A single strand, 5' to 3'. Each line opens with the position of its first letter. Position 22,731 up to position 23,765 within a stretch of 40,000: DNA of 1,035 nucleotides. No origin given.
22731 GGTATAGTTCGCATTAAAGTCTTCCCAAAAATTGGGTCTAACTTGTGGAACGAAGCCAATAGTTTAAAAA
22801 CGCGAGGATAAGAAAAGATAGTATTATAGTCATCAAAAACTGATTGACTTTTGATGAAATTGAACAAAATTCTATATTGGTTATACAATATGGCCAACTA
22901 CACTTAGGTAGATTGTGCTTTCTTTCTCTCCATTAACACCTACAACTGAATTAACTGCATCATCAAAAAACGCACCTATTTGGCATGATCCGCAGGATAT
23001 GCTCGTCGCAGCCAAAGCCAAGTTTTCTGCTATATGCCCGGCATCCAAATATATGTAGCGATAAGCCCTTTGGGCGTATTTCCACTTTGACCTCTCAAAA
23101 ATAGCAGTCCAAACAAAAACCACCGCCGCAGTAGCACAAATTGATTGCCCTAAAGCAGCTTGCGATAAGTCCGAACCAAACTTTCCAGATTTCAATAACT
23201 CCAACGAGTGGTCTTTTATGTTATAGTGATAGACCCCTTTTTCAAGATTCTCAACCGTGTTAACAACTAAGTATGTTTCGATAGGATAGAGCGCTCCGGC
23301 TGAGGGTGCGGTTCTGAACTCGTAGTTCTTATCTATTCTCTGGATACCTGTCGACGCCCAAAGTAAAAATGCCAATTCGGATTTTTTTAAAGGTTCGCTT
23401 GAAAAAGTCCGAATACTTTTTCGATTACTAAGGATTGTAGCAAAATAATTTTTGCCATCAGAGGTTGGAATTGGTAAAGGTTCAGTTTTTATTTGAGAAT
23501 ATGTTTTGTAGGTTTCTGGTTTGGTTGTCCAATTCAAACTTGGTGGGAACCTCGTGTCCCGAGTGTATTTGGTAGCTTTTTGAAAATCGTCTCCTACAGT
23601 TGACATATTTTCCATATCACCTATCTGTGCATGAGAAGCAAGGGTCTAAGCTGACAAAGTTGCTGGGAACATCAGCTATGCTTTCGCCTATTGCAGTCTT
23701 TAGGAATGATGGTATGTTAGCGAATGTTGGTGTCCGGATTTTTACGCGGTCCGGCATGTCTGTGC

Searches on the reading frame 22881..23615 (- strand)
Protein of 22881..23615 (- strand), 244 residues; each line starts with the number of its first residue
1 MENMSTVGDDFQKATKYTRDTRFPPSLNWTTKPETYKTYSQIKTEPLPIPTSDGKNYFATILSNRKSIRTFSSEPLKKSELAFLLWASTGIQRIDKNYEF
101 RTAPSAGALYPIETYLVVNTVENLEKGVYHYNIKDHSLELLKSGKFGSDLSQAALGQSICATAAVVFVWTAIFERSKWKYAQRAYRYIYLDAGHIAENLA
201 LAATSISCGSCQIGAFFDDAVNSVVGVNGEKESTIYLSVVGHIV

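Call 3: search_protein_families(library=pfam, proteins=[window:22881-23615:-], max_evalue=0.01)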
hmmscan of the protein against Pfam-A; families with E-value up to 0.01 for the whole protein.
window:22881-23615:- (244 aa): 1 family
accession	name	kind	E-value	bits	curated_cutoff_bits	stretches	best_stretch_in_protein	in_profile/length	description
PF00881.29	Nitroreductase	-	3e-29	102.8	23.5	1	63-242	2-167/167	Nitroreductase family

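Call 4: search_protein_families(library=ncbifam, proteins=[window:22881-23615:-], max_evalue=0.01)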
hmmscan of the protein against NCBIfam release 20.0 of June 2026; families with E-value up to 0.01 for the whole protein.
window:22881-23615:- (244 aa): 3 families
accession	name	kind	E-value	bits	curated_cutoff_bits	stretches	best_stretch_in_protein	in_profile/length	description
TIGR03605.1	antibiot_sagB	domain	1.4e-44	151.7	78.4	1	79-241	3-172/173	SagB family peptide dehydrogenase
TIGR04511.1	SagB_rel_DH_2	exception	6.6e-32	111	240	1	41-241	158-367/380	putative peptide maturation dehydrogenase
NF008033.1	PRK10765.1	equivalog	0.0079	15.7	223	0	149-219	59-135/240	oxygen-insensitive NADPH nitroreductase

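Call 13: find_encoding_contigs(protein=window:22881-23615:-, flank=10000, max_places=5)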
Protein window:22881-23615:- (244 aa): no gene with exactly this product is on record in the collection.

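Call 14: find_related_loci(query=window:22881-23615:-, collection=genome_contigs, flank=10000)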
Query window:22881-23615:- (244 aa) in genome_contigs; peptide patterns used: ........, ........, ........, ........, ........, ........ (x = any residue, [..] = any of these).
247 stretches matched a pattern; 176 encode a relative of the query (tblastn E <= 1e-3); the best 80 are kept; 80 distinct loci.
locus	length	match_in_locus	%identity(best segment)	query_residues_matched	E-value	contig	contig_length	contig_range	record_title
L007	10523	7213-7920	66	7-242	6e-109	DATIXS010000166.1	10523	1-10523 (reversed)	MAG TPA_asm: Candidatus Acidoferrum sp. isolate SMAG_U15255 k141_4101105, whole genome shotgun sequence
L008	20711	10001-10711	66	6-242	3e-108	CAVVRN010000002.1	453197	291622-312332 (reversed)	MAG: Candidatus Bathyarchaeota archaeon isolate MFD05377.bin.2.168 genome assembly, contig: contig_107106, whole genome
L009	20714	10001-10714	66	6-243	3e-107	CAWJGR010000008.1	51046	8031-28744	MAG: Candidatus Bathyarchaeota archaeon isolate MFD04492.bin.2.77 genome assembly, contig: contig_55239, whole genome sh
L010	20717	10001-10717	65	4-242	2e-106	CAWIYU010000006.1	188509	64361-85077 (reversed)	MAG: Candidatus Bathyarchaeota archaeon isolate MFD05942.bin.2.52 genome assembly, contig: contig_14607, whole genome sh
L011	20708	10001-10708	66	7-242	3e-106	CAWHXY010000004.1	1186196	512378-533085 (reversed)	MAG: Candidatus Bathyarchaeota archaeon isolate MFD01476.bin.1.217 genome assembly, contig: contig_17740, whole genome s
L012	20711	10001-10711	67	5-241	1e-103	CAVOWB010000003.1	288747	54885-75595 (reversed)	MAG: Candidatus Bathyarchaeota archaeon isolate MFD00032.bin.1.220 genome assembly, contig: contig_12033, whole genome s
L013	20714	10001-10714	62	6-243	5e-102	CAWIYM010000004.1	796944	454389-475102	MAG: Candidatus Bathyarchaeota archaeon isolate MFD05942.bin.2.195 genome assembly, contig: contig_1930, whole genome sh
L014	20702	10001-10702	63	8-242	7e-100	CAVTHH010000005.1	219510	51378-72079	MAG: Candidatus Bathyarchaeota archaeon isolate MFD05942.bin.2.194 genome assembly, contig: contig_19375, whole genome s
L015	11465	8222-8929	61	7-242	6e-99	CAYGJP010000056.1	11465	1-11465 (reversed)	MAG TPA_asm: uncultured Candidatus Bathyarchaeia archaeon isolate ERP113451_co4_297 genome assembly, contig: NODE_3648_l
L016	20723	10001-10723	60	2-242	1e-97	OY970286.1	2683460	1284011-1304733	MAG: uncultured archaeon isolate MFD02416.bin.1.261 genome assembly, chromosome: 1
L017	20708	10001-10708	61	7-242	6e-98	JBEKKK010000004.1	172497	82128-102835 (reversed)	MAG: Candidatus Bathyarchaeia archaeon isolate SPRUCE 345 SPRUCE_345_4, whole genome shotgun sequence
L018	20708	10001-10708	62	7-242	8e-98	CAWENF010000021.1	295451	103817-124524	MAG: uncultured archaeon isolate MFD02923.bin.2.77 genome assembly, contig: contig_9273, whole genome shotgun sequence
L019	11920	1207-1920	60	7-244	2e-97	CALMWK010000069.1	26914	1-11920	MAG TPA_asm: Candidatus Bathyarchaeota archaeon isolate SRR6284162_bin.46_CONCOCT_v1.1_MAG genome assembly, contig: ERZ7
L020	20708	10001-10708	60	7-242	2e-97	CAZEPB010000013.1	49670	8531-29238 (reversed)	MAG TPA_asm: uncultured Candidatus Bathyarchaeia archaeon isolate binchicken_co294_146 genome assembly, contig: NODE_107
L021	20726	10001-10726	61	1-242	9e-97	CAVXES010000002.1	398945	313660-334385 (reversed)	MAG: uncultured archaeon isolate MFD02416.bin.1.263 genome assembly, contig: contig_24839, whole genome shotgun sequence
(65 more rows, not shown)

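Call 17: find_homologous_proteins(query=window:22881-23615:-, max_evalue=1e-20)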
Query window:22881-23615:- (244 aa): 7521 proteins with E <= 1e-20 among 8000 candidates; the best 120 are listed.
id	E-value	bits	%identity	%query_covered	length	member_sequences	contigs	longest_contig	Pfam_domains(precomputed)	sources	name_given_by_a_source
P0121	1.5e-140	484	100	89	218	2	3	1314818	PF00881.30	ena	-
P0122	1.6e-106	373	68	98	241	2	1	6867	PF00881.30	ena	-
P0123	2.9e-106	372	68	98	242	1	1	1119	PF00881.30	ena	-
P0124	3.1e-106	372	69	97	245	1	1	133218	PF00881.30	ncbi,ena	-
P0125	5.6e-106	371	67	98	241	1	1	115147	PF00881.30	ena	-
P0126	6.8e-106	371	67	98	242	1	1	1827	PF00881.30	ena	-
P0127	7.8e-106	371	67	98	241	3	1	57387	PF00881.30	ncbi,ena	-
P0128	1.1e-105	370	68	97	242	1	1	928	PF00881.30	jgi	jgi:SagB-type dehydrogenase family enzyme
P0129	2.4e-105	369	68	97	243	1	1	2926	PF00881.30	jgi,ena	-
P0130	2.4e-105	369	67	98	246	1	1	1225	PF00881.30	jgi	jgi:SagB-type dehydrogenase family enzyme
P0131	3.3e-105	369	68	97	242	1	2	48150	PF00881.30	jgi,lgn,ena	-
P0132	1.5e-104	367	66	97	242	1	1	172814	PF00881.30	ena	-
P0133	1.7e-104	366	66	98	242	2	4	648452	PF00881.30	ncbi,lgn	-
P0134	5.2e-104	365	66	98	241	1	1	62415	PF00881.30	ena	-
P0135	6.0e-104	365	66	98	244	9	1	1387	PF00881.30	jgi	jgi:SagB-type dehydrogenase family enzyme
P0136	6.3e-104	365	67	97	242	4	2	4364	PF00881.30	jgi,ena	jgi:SagB-type dehydrogenase family enzyme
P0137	7.1e-104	364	66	98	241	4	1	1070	PF00881.30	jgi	jgi:SagB-type dehydrogenase family enzyme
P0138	7.7e-104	364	67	97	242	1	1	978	PF00881.30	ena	-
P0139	8.8e-104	364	66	98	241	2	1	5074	PF00881.30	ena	-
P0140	1.2e-103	364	67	98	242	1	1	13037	PF00881.30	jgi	jgi:SagB-type dehydrogenase family enzyme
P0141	1.2e-103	364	67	98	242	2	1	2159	PF00881.30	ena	-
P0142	1.4e-103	363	66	98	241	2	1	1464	PF00881.30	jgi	-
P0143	1.6e-103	363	67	98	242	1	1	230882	PF00881.30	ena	-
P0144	1.9e-103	363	66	98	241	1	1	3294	PF00881.30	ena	-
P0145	2.0e-103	363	67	97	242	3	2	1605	PF00881.30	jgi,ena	-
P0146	3.0e-103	362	66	98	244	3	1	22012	PF00881.30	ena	-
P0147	3.6e-103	362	66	98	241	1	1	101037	PF00881.30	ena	-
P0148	5.1e-103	362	66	98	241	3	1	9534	PF00881.30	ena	-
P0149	5.8e-103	361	67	97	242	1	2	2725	PF00881.30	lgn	-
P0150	6.6e-103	361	66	98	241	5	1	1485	PF00881.30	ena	-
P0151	7.2e-103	361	67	97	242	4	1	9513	PF00881.30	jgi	-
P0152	8.4e-103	361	67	97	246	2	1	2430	PF00881.30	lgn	-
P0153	1.6e-102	360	66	98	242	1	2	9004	PF00881.30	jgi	jgi:SagB-type dehydrogenase family enzyme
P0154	2.0e-102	360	66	97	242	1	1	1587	PF00881.30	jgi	jgi:SagB-type dehydrogenase family enzyme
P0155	2.5e-102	359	67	97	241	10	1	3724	PF00881.30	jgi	jgi:SagB-type dehydrogenase family enzyme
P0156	2.5e-102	359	66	98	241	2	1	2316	PF00881.30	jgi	jgi:SagB-type dehydrogenase family enzyme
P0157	2.6e-102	359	64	99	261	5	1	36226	PF00881.30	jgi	jgi:SagB-type dehydrogenase family enzyme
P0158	3.6e-102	359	65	97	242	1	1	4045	PF00881.30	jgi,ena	-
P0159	4.4e-102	358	65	98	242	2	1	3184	PF00881.30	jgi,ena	-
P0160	4.6e-102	358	66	98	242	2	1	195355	PF00881.30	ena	-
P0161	4.6e-102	358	66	98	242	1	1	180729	PF00881.30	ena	-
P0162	5.7e-102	358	66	98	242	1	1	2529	PF00881.30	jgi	jgi:SagB-type dehydrogenase family enzyme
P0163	6.4e-102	358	66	97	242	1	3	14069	PF00881.30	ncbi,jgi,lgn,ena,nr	ncbi:MAG TPA: SagB/ThcOx family dehydrogenase [Candidatus Acidoferrum sp.]|nr:SagB/ThcOx family dehy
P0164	7.3e-102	358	66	98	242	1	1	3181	PF00881.30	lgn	-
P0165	7.8e-102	358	67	97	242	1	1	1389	PF00881.30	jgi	jgi:SagB-type dehydrogenase family enzyme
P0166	8.1e-102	358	66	97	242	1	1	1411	PF00881.30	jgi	jgi:SagB-type dehydrogenase family enzyme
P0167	1.3e-101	357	65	98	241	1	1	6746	PF00881.30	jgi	-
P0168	1.6e-101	357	66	98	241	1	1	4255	PF00881.30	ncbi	ncbi:MAG TPA: SagB/ThcOx family dehydrogenase [Candidatus Bathyarchaeia archaeon]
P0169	1.6e-101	357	65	98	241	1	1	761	PF00881.30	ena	-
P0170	1.9e-101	356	65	97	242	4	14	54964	PF00881.30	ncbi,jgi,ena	ncbi:MAG: SagB/ThcOx family dehydrogenase [Candidatus Bathyarchaeia archaeon]|jgi:SagB-type dehydrog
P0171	2.3e-101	356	65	98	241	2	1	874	PF00881.30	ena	-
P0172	2.3e-101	356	65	97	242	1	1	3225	PF00881.30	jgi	jgi:SagB-type dehydrogenase family enzyme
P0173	2.5e-101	356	65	97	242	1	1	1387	PF00881.30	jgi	jgi:SagB-type dehydrogenase family enzyme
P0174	2.5e-101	356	65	97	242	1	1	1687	PF00881.30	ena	-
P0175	2.6e-101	356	65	97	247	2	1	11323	PF00881.30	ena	-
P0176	2.8e-101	356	65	98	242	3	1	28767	PF00881.30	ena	-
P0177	2.8e-101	356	65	97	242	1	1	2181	PF00881.30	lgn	-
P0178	3.4e-101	356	67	97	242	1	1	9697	PF00881.30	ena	-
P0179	3.4e-101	356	66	97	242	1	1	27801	PF00881.30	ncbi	-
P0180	3.4e-101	356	65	98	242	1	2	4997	PF00881.30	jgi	jgi:SagB-type dehydrogenase family enzyme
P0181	3.5e-101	356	66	97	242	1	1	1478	PF00881.30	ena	-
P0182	4.0e-101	355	64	98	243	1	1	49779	PF00881.30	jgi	jgi:SagB-type dehydrogenase family enzyme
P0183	4.1e-101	355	65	97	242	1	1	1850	PF00881.30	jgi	jgi:SagB-type dehydrogenase family enzyme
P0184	4.4e-101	355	65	98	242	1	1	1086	PF00881.30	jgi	jgi:SagB-type dehydrogenase family enzyme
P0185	5.1e-101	355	65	97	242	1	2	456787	PF00881.30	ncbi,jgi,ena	ncbi:MAG: SagB/ThcOx family dehydrogenase [Candidatus Bathyarchaeia archaeon]|jgi:SagB-type dehydrog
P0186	7.6e-101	354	65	97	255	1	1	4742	PF00881.30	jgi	-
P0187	7.7e-101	354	65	97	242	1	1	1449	PF00881.30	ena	-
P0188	8.1e-101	354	65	97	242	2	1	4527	PF00881.30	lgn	-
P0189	9.0e-101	354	66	97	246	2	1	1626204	PF00881.30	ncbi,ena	-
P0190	1.0e-100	354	65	97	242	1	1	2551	PF00881.30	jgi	-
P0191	1.1e-100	354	66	97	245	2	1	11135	PF00881.30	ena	-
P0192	1.2e-100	354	66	97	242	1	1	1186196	PF00881.30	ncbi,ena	-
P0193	1.2e-100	354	67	97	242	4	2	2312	PF00881.30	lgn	-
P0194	1.3e-100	354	66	98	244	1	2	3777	PF00881.30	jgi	jgi:SagB-type dehydrogenase family enzyme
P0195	1.3e-100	354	66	97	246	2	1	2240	PF00881.30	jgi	jgi:SagB-type dehydrogenase family enzyme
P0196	1.4e-100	354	65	98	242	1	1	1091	PF00881.30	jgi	jgi:SagB-type dehydrogenase family enzyme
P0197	1.5e-100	353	65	98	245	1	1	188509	PF00881.30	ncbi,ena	-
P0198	1.5e-100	353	66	98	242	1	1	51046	PF00881.30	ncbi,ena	-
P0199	1.6e-100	353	65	97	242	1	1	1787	PF00881.30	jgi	jgi:SagB-type dehydrogenase family enzyme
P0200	1.6e-100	353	65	97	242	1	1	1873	PF00881.30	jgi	jgi:SagB-type dehydrogenase family enzyme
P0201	2.1e-100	353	64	97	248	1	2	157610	PF00881.30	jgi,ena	-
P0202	2.1e-100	353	65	97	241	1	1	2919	PF00881.30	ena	-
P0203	2.4e-100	353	65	97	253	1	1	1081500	PF00881.30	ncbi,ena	-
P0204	2.6e-100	353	65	98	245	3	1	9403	PF00881.30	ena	-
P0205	2.6e-100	353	65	98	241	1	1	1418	PF00881.30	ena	-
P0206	2.8e-100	353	65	97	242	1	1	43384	PF00881.30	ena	-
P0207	3.1e-100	352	66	97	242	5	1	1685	PF00881.30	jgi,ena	-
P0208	3.1e-100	352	64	97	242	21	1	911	PF00881.30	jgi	-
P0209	3.2e-100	352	65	98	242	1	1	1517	PF00881.30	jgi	jgi:SagB-type dehydrogenase family enzyme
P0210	4.1e-100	352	66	98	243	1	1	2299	PF00881.30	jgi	jgi:SagB-type dehydrogenase family enzyme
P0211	4.2e-100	352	65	98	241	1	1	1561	PF00881.30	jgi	jgi:SagB-type dehydrogenase family enzyme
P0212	5.0e-100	352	66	97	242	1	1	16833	PF00881.30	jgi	jgi:SagB-type dehydrogenase family enzyme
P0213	6.2e-100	351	65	97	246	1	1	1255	PF00881.30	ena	-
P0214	6.5e-100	351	65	98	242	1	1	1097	PF00881.30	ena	-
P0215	7.1e-100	351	65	97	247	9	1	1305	PF00881.30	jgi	jgi:SagB-type dehydrogenase family enzyme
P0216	7.2e-100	351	65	97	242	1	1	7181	PF00881.30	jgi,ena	-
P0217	9.1e-100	351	65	98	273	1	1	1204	PF00881.30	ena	-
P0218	9.3e-100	351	65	97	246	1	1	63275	PF00881.30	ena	-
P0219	1.0e-99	351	63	98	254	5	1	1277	PF00881.30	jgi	jgi:SagB-type dehydrogenase family enzyme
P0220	1.2e-99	351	63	98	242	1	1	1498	PF00881.30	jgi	jgi:SagB-type dehydrogenase family enzyme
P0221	1.3e-99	350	65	97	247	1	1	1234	PF00881.30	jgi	jgi:SagB-type dehydrogenase family enzyme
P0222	1.7e-99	350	66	97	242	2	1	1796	PF00881.30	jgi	jgi:SagB-type dehydrogenase family enzyme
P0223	1.7e-99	350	64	97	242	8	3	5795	PF00881.30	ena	-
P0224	1.8e-99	350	65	97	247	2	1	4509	PF00881.30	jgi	jgi:SagB-type dehydrogenase family enzyme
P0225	2.0e-99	350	65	97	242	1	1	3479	PF00881.30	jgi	jgi:SagB-type dehydrogenase family enzyme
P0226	2.4e-99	349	63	97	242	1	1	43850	PF00881.30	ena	-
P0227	2.9e-99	349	64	98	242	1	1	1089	PF00881.30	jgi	jgi:SagB-type dehydrogenase family enzyme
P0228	3.6e-99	349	64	97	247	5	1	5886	PF00881.30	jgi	-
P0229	4.1e-99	349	64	98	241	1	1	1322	PF00881.30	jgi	-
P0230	4.8e-99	349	64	97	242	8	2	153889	PF00881.30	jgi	jgi:SagB-type dehydrogenase family enzyme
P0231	7.8e-99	348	65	97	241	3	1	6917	PF00881.30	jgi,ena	-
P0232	8.5e-99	348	66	97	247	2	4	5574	PF00881.30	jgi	jgi:SagB-type dehydrogenase family enzyme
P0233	8.9e-99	348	64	97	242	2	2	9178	PF00881.30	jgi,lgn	jgi:SagB-type dehydrogenase family enzyme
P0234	1.0e-98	347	64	97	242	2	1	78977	PF00881.30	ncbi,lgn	-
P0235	1.1e-98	347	64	98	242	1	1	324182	PF00881.30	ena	-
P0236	1.3e-98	347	64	97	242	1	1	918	PF00881.30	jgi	jgi:SagB-type dehydrogenase family enzyme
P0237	1.5e-98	347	63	97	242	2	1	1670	PF00881.30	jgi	jgi:SagB-type dehydrogenase family enzyme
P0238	1.6e-98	347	65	97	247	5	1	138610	PF00881.30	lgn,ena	-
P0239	1.6e-98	347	64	96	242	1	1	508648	PF00881.30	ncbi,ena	-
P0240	1.6e-98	347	64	100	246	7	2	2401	PF00881.30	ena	-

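Call 18: find_encoding_contigs(protein=P0121, flank=10000, max_places=3)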
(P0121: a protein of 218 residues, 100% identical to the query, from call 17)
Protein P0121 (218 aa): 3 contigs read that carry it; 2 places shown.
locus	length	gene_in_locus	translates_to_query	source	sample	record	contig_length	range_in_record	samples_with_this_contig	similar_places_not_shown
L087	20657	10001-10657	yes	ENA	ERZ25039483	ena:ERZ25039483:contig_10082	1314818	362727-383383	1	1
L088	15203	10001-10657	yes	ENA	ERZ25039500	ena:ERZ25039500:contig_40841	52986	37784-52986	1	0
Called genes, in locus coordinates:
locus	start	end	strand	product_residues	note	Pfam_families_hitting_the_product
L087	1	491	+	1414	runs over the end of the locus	PF00989:PAS, PF08448:PAS_4, PF13426:PAS_9, PF00989:PAS, PF08448:PAS_4, PF13188:PAS_8, PF13426:PAS_9, PF13426:PAS_9, +23 more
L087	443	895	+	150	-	PF00072:Response_reg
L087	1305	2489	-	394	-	PF00389:2-Hacid_dh, PF02826:2-Hacid_dh_C, PF01842:ACT (weak)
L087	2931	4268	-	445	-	PF00464:SHMT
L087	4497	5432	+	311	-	PF00288:GHMP_kinases_N, PF08544:GHMP_kinases_C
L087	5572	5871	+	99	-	PF01206:TusA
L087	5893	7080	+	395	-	PF00266:Aminotran_5, PF00155:Aminotran_1_2 (weak), PF01212:Beta_elim_lyase (faint)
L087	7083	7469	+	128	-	PF01592:NifU_N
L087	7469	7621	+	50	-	-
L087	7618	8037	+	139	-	PF02635:DsrE (faint), PF13686:DrsE_2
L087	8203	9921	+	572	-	PF00329:Complex1_30kDa, PF00374:NiFeSe_Hases, PF00346:Complex1_49kDa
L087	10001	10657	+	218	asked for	PF00881:Nitroreductase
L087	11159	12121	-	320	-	PF04055:Radical_SAM, PF11946:DUF3463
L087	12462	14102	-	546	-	PF00118:Cpn60_TCP1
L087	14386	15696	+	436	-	PF20695:UbiD_N, PF01977:UbiD, PF20696:UbiD_C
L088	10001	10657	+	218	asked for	PF00881:Nitroreductase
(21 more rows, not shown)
